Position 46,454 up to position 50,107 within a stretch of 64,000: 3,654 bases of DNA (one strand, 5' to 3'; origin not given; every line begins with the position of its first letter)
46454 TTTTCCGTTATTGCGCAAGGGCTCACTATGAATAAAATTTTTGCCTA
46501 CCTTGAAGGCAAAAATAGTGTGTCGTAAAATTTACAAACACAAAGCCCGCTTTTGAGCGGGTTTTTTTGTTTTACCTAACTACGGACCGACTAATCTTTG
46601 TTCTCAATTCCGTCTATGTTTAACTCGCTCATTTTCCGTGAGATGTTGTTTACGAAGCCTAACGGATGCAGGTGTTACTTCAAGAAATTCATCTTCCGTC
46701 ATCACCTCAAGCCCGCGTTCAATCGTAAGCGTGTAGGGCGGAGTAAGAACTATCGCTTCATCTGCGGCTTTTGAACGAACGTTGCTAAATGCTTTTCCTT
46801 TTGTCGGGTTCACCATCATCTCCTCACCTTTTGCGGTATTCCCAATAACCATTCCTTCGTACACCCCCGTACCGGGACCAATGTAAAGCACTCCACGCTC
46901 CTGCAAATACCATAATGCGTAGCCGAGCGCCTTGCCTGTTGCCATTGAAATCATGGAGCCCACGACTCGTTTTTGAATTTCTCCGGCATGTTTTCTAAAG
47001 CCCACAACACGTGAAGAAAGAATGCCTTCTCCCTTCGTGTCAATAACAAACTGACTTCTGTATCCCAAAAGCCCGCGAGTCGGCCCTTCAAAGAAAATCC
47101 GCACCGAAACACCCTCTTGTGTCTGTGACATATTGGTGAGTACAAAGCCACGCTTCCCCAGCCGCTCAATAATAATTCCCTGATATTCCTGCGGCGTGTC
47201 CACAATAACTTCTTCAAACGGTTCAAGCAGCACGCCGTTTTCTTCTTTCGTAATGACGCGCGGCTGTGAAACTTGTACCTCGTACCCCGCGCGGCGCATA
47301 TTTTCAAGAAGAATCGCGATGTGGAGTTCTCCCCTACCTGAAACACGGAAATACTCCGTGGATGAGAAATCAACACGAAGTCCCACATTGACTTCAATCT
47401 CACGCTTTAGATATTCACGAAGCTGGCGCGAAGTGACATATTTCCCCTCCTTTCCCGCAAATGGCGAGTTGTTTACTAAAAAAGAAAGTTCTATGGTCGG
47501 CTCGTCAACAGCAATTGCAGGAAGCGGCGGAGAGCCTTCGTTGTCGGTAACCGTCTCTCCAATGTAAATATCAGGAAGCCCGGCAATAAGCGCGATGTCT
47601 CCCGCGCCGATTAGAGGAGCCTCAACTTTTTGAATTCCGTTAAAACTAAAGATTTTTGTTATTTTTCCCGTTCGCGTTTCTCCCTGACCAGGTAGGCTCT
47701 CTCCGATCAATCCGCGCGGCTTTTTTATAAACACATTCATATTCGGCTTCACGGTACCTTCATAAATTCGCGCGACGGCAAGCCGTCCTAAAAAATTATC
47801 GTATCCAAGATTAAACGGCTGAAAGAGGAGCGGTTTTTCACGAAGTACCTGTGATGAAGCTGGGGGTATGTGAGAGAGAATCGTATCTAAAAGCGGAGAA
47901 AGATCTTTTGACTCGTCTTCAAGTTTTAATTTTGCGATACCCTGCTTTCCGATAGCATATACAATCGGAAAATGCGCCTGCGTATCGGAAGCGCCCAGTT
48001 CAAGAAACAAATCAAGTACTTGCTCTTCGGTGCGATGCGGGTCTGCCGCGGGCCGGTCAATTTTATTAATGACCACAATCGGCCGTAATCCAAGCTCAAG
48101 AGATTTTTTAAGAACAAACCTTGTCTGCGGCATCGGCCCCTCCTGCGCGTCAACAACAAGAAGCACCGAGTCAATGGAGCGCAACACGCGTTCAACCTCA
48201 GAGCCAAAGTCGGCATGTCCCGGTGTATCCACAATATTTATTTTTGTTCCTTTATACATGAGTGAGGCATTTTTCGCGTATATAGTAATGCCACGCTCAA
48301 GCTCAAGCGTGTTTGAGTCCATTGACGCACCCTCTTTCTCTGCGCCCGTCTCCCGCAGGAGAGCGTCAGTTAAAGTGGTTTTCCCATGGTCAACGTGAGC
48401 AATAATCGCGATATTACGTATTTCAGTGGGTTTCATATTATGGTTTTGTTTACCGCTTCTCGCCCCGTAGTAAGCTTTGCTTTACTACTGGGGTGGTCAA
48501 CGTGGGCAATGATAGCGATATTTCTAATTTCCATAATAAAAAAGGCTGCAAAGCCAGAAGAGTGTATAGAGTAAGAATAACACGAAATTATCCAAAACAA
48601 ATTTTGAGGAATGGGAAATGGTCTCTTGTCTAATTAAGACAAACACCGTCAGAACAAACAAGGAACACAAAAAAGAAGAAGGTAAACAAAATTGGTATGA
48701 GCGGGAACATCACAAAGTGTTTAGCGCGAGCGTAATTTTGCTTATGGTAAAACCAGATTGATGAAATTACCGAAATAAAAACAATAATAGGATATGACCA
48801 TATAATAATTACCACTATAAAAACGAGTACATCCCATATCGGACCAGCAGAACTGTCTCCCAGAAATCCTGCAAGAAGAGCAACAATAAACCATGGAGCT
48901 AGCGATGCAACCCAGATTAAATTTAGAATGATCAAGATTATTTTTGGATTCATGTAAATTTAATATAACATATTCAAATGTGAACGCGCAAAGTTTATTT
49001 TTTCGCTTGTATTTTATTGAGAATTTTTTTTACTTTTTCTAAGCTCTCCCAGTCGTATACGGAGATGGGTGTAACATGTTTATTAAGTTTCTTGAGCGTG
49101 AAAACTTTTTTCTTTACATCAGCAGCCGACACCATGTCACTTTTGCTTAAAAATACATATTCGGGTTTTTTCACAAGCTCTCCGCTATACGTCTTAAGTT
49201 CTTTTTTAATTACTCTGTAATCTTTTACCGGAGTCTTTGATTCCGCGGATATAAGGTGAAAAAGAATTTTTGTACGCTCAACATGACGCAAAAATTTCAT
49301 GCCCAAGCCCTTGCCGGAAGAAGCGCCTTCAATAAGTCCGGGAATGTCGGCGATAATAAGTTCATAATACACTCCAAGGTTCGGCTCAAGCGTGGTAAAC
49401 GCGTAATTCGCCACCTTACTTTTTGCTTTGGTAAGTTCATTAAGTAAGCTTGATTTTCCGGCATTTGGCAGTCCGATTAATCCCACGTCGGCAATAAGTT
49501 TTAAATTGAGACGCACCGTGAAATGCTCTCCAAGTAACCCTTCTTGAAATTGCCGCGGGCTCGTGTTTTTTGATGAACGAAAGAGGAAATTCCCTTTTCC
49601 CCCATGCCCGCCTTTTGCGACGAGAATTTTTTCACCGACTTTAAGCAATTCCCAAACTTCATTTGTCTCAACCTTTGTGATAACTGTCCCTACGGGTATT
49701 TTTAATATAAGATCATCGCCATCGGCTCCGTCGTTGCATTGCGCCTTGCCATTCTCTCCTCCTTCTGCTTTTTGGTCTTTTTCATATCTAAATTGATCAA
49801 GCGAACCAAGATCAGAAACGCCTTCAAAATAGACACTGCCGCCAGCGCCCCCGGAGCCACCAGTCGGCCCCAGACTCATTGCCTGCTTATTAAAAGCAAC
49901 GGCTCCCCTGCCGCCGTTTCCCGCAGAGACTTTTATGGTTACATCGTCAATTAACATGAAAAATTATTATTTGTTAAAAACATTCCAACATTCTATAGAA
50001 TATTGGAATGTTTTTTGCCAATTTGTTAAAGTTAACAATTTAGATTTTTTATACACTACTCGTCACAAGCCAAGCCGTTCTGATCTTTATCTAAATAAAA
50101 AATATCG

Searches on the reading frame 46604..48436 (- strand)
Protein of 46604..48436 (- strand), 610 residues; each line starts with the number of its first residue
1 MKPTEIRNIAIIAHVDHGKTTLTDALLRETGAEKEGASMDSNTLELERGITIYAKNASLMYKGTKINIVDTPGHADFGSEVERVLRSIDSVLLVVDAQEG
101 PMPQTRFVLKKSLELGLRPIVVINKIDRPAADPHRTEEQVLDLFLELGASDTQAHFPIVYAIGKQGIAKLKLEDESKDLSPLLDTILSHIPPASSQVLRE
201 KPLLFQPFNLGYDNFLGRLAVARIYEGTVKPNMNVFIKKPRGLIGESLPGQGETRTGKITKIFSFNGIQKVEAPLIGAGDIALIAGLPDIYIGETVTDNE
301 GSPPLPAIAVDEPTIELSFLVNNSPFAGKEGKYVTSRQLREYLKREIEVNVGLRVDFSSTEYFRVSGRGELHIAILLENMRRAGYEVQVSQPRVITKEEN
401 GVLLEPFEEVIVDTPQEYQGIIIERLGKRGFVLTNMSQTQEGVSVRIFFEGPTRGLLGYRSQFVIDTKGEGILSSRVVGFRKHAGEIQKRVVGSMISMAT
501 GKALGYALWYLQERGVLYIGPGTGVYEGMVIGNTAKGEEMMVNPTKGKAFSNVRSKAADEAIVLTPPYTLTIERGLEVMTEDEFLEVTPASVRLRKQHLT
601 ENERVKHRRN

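Call 8: search_protein_families(library=pfam, proteins=[window:46604-48436:-])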
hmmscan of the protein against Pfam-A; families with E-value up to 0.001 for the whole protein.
window:46604-48436:- (610 aa): 7 families
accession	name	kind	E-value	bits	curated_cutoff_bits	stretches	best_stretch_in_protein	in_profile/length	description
PF00009.33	GTP_EFTU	-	1.4e-52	178.4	26.5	1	5-192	2-188/188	Elongation factor Tu GTP binding domain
PF21018.2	BipA_C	-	2.3e-37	127.5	23.8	1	493-600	2-109/110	TypA/BipA C-terminal domain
PF00679.30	EFG_C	-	4.4e-15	55.9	27.9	1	402-490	1-88/89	Elongation factor G C-terminus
PF03144.31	GTP_EFTU_D2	-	9.9e-09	35.9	30.3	1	217-297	1-73/73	Elongation factor Tu domain 2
PF01926.29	MMR_HSR1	-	5.5e-08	33.3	21.9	1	9-125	2-113/113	50S ribosome-binding GTPase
PF02421.24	FeoB_N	-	0.00018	21.5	27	1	48-146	31-135/156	Ferrous iron transport protein B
PF22042.2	EF-G_D2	-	0.00069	20.1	27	0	210-298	9-83/84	Elongation factor G domain 2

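Call 54: find_homologous_proteins(query=window:46607-48436:-, max_evalue=1e-50)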
Query window:46607-48436:- (610 aa): 8000 proteins with E <= 1e-50 among 8000 candidates; the best 120 are listed.
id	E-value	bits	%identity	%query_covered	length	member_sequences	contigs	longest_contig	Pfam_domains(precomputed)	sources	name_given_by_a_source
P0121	0.0e+0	1343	100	100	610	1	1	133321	PF21018.3,PF01926.30,PF00679.31,PF00009.34,PF03144.32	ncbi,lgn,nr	ncbi:MAG: translational GTPase TypA [Parcubacteria group bacterium]|nr:translational GTPase TypA [Pa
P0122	0.0e+0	1132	87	99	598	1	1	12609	PF21018.3,PF01926.30,PF00679.31,PF00009.34,PF03144.32,PF22042.3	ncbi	-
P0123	0.0e+0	1130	86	99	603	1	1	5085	PF21018.3,PF01926.30,PF00679.31,PF00009.34,PF03144.32,PF22042.3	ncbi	-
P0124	0.0e+0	1117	86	99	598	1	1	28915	PF21018.3,PF01926.30,PF00679.31,PF02421.25,PF00009.34,PF03144.32,PF22042.3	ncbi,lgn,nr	ncbi:MAG: translational GTPase TypA [bacterium]|nr:translational GTPase TypA [bacterium]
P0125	0.0e+0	1082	83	99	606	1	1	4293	PF21018.3,PF01926.30,PF00679.31,PF00009.34,PF03144.32,PF22042.3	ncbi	-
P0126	0.0e+0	1024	77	99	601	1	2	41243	PF21018.3,PF01926.30,PF00679.31,PF00009.34,PF03144.32,PF22042.3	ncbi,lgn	-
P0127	0.0e+0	1018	75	100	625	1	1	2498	PF21018.3,PF01926.30,PF00679.31,PF00009.34,PF03144.32,PF22042.3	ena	-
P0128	0.0e+0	1014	76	99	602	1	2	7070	PF21018.3,PF01926.30,PF00679.31,PF00009.34,PF03144.32,PF22042.3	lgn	-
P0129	1.4e-298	1009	76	99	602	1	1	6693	PF21018.3,PF01926.30,PF00679.31,PF02421.25,PF00009.34,PF03144.32,PF22042.3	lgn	-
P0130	3.2e-298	1008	76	99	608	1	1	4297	PF21018.3,PF01926.30,PF00679.31,PF00009.34,PF03144.32,PF22042.3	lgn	-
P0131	1.9e-297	1006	75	99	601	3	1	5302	PF21018.3,PF01926.30,PF00679.31,PF02421.25,PF00009.34,PF03144.32,PF22042.3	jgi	-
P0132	5.7e-297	1004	76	99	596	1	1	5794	PF21018.3,PF01926.30,PF00679.31,PF00009.34,PF03144.32,PF22042.3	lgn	-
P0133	8.5e-297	1004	76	99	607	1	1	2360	PF21018.3,PF01926.30,PF00679.31,PF00009.34,PF03144.32,PF22042.3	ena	-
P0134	1.2e-296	1003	76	99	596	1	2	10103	PF21018.3,PF01926.30,PF00679.31,PF00009.34,PF03144.32,PF22042.3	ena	-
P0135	1.2e-296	1003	75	99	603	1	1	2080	PF21018.3,PF01926.30,PF00679.31,PF00009.34,PF03144.32,PF22042.3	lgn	-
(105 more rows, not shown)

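Call 55: find_encoding_contigs(protein=P0124, flank=10000, max_places=2)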
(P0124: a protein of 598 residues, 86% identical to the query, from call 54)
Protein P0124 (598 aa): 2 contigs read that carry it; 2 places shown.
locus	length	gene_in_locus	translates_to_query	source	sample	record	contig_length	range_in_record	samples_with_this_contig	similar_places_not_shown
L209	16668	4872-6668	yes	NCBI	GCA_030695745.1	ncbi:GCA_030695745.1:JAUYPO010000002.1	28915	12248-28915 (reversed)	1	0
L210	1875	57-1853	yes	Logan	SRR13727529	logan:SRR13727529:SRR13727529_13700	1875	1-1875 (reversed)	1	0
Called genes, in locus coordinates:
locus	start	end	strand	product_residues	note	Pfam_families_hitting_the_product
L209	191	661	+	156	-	PF14267:DUF4357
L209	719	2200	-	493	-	PF01471:PG_binding_1, PF00704:Glyco_hydro_18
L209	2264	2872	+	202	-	PF01725:Ham1p_like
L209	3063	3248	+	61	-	-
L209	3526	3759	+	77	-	-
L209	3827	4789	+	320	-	PF01018:GTP1_OBG, PF01926:MMR_HSR1, PF02421:FeoB_N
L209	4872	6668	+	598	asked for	PF00009:GTP_EFTU, PF01926:MMR_HSR1, PF02421:FeoB_N (faint), PF22042:EF-G_D2, PF03144:GTP_EFTU_D2, PF00679:EFG_C, PF21018:BipA_C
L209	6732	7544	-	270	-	-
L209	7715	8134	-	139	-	-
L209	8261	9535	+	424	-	PF00270:DEAD, PF04851:ResIII (weak), PF00271:Helicase_C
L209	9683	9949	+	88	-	-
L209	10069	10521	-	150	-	-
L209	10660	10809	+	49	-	-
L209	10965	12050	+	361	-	PF11141:DUF2914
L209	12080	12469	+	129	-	PF06262:Zincin_1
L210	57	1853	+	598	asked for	PF00009:GTP_EFTU, PF01926:MMR_HSR1, PF02421:FeoB_N (faint), PF22042:EF-G_D2, PF03144:GTP_EFTU_D2, PF00679:EFG_C, PF21018:BipA_C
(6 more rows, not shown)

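Call 56: find_encoding_contigs(protein=P0122, flank=10000, max_places=2)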
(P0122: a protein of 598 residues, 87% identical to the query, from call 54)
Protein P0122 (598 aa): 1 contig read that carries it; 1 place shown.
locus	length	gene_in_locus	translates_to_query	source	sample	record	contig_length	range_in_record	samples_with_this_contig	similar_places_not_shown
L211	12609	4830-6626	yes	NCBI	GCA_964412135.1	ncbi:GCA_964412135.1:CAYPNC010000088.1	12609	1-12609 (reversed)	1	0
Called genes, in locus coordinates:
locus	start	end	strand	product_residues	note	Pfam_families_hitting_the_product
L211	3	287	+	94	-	?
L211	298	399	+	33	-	-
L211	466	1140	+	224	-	PF01725:Ham1p_like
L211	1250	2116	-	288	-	-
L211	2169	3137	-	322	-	-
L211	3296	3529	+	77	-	-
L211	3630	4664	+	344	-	PF01018:GTP1_OBG, PF01926:MMR_HSR1, PF02421:FeoB_N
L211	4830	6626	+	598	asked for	PF00009:GTP_EFTU, PF01926:MMR_HSR1, PF22042:EF-G_D2 (weak), PF03144:GTP_EFTU_D2, PF00679:EFG_C, PF21018:BipA_C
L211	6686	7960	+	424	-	PF00270:DEAD, PF04851:ResIII, PF00271:Helicase_C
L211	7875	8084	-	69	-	-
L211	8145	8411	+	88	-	-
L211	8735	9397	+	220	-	PF01027:Bax1-I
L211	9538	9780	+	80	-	-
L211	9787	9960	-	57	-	-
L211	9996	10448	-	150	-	-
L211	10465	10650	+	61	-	-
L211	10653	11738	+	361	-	PF11141:DUF2914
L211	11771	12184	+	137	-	PF06262:Zincin_1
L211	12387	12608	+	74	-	?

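Call 57: find_encoding_contigs(protein=P0126, flank=10000, max_places=2)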
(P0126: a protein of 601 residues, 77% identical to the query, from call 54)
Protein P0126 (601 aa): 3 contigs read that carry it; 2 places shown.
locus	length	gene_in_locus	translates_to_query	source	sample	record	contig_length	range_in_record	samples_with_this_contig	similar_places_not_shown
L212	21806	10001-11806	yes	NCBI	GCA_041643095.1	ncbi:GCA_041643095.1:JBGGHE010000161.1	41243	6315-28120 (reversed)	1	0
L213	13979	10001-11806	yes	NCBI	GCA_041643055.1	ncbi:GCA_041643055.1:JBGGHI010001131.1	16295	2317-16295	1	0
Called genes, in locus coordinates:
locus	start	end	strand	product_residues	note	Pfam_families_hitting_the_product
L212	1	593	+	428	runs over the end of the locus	PF00270:DEAD, PF04851:ResIII (weak), PF00271:Helicase_C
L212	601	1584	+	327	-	PF01018:GTP1_OBG, PF01926:MMR_HSR1, PF02421:FeoB_N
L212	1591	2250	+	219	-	PF01479:S4, PF00849:PseudoU_synth_2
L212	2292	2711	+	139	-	-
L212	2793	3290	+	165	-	PF07610:DUF1573, PF22544:HYDIN_VesB_CFA65-like_Ig (faint)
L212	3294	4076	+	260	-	PF11139:SfLAP (weak)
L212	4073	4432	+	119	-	-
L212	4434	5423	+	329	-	-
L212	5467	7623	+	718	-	PF19335:HMBD (weak), PF00122:E1-E2_ATPase, PF00702:Hydrolase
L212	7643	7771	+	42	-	-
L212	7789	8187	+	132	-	PF07883:Cupin_2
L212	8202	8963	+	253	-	PF00106:adh_short, PF08659:KR, PF13561:adh_short_C2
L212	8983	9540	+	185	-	PF07681:DoxX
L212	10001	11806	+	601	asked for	PF00009:GTP_EFTU, PF01926:MMR_HSR1, PF22042:EF-G_D2 (weak), PF03144:GTP_EFTU_D2, PF00679:EFG_C, PF21018:BipA_C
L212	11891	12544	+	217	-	PF14360:PAP2_C (weak)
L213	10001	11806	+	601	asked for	PF00009:GTP_EFTU, PF01926:MMR_HSR1, PF22042:EF-G_D2 (weak), PF03144:GTP_EFTU_D2, PF00679:EFG_C, PF21018:BipA_C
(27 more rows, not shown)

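Call 103: find_encoding_contigs(protein=P0121, flank=1000, max_places=3)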
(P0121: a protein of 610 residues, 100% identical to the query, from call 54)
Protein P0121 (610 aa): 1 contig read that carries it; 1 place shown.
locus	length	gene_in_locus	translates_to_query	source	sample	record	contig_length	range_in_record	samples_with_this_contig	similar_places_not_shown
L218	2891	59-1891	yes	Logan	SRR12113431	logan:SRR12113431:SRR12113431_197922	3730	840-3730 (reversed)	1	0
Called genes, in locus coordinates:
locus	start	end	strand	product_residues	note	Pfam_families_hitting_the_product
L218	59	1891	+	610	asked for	PF00009:GTP_EFTU, PF01926:MMR_HSR1, PF03144:GTP_EFTU_D2, PF00679:EFG_C, PF21018:BipA_C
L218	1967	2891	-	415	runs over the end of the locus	PF00999:Na_H_Exchanger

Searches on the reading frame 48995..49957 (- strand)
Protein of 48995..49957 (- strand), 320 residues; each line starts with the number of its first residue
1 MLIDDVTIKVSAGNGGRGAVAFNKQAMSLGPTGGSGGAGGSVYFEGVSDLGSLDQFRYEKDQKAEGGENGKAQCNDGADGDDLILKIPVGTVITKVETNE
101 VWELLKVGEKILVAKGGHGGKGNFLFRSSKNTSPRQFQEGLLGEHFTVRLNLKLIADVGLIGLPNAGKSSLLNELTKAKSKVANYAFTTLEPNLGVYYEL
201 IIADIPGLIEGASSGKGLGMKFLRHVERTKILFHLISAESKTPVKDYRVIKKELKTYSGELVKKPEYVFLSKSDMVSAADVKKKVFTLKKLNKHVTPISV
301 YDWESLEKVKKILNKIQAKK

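Call 8: search_protein_families(library=pfam, proteins=[window:48995-49957:-])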
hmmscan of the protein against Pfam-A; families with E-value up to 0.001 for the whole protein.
window:48995-49957:- (320 aa): 3 families
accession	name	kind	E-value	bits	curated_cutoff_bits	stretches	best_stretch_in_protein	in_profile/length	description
PF01018.28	GTP1_OBG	-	6.6e-43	146.4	27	1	3-154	1-155/155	GTP1/OBG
PF01926.29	MMR_HSR1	-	5.8e-24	84.8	21.9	1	157-270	1-111/113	50S ribosome-binding GTPase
PF02421.24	FeoB_N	-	2.1e-10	40.8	27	1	158-208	3-57/156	Ferrous iron transport protein B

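Call 30: find_encoding_contigs(protein=window:48995-49957:-, flank=10000, max_places=6)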
Protein window:48995-49957:- (320 aa): 6 contigs read that carry it; 4 places shown.
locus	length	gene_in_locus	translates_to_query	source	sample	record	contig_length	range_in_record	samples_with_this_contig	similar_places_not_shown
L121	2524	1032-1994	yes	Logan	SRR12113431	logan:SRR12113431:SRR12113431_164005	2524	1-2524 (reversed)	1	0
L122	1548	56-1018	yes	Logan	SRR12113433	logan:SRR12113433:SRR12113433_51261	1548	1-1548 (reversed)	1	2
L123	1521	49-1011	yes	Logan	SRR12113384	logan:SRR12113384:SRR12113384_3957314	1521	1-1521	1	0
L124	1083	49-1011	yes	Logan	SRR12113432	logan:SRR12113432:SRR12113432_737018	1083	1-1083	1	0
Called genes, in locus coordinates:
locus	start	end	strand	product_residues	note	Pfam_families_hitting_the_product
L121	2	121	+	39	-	?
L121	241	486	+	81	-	-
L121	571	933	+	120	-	-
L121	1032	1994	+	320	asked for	PF01018:GTP1_OBG, PF01926:MMR_HSR1, PF02421:FeoB_N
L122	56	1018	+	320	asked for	PF01018:GTP1_OBG, PF01926:MMR_HSR1, PF02421:FeoB_N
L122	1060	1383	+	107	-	-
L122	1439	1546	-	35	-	?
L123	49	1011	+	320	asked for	PF01018:GTP1_OBG, PF01926:MMR_HSR1, PF02421:FeoB_N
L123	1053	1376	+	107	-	-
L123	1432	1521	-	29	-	?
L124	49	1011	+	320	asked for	PF01018:GTP1_OBG, PF01926:MMR_HSR1, PF02421:FeoB_N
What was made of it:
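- Tried and rejected: The NCBI 133-kb contig itself could not be fetched (calls 30, 103).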

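Call 47: find_related_loci(query=window:48998-49957:-, collection=metagenome_contigs, flank=10000)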
Query window:48998-49957:- (320 aa) in metagenome_contigs; peptide patterns used: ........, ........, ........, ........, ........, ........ (x = any residue, [..] = any of these).
376 stretches matched a pattern; 294 encode a relative of the query (tblastn E <= 1e-3); the best 80 are kept; 80 distinct loci.
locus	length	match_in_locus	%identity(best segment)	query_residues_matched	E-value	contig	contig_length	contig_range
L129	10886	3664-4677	79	1-320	1e-156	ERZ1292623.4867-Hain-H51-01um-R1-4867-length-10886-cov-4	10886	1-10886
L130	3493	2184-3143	75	1-320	8e-160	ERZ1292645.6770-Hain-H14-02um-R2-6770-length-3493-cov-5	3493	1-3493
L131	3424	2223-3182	78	1-320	8e-158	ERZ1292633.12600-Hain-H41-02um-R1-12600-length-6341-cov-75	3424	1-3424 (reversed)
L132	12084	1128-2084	73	1-320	2e-148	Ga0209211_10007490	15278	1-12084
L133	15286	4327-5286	73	1-320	4e-148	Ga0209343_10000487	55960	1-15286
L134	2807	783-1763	71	1-317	4e-155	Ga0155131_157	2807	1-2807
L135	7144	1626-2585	68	1-320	2e-146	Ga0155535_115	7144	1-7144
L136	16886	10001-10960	68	1-320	2e-146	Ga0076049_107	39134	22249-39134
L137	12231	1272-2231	68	1-320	4e-145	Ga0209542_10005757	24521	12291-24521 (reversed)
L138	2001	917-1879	74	1-320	1e-154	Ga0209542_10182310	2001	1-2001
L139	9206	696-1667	75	1-320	4e-144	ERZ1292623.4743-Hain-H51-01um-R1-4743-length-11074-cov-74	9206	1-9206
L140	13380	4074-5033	73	1-320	4e-144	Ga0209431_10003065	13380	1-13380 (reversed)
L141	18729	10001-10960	73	1-320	5e-144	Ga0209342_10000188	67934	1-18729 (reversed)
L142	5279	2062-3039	71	1-320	6e-145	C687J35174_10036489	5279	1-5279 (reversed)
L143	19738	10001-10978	71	1-320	1e-143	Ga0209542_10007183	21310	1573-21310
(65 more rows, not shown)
